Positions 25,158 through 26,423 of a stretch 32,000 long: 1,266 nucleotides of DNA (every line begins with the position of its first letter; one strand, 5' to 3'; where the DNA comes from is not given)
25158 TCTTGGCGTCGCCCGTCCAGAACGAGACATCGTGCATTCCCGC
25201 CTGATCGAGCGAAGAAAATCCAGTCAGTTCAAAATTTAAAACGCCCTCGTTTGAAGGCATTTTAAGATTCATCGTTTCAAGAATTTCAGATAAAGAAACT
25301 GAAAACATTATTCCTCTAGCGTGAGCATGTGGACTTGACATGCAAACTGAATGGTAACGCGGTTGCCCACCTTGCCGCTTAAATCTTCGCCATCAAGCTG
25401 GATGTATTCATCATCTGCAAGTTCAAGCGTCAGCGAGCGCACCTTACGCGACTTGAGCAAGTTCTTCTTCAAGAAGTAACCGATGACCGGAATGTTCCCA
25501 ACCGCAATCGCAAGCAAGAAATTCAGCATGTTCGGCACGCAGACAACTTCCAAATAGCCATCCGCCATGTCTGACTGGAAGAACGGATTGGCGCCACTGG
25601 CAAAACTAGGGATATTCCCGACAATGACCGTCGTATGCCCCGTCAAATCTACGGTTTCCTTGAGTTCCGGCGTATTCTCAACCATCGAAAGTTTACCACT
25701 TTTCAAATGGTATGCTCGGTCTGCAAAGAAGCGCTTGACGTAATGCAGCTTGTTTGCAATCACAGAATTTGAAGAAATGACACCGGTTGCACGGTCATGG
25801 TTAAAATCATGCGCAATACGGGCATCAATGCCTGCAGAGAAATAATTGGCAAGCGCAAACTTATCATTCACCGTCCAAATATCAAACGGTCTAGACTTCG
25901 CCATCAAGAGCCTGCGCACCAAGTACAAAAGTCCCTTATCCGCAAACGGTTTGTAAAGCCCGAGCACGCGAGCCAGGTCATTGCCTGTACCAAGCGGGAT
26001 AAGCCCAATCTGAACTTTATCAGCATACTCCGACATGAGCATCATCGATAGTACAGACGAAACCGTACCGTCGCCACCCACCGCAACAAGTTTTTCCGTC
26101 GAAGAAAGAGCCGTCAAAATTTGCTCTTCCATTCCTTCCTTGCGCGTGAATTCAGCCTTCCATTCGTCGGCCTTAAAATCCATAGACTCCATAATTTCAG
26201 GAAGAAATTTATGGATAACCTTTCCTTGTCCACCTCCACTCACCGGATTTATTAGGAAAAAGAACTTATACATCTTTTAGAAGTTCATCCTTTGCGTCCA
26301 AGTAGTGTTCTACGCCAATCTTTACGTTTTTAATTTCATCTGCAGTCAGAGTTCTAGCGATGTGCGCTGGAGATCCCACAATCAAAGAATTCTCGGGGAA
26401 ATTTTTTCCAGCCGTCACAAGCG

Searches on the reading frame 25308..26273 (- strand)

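Call 90: search_protein_families(library=pfam, proteins=[window:25308-26273:-], max_evalue=0.001)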
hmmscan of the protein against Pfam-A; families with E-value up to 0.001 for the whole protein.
window:25308-26273:- (321 aa): 3 families
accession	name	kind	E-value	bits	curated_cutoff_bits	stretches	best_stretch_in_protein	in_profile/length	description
PF00781.29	DAGK_cat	-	9e-21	74.2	23.6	1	4-132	2-122/125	Diacylglycerol kinase catalytic domain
PF00609.24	DAGK_acc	-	1e-16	62.1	27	1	141-296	2-157/158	Diacylglycerol kinase accessory domain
PF19279.4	YegS_C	-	3.5e-05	24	27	1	146-306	4-147/158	YegS C-terminal NAD kinase beta sandwich-like domain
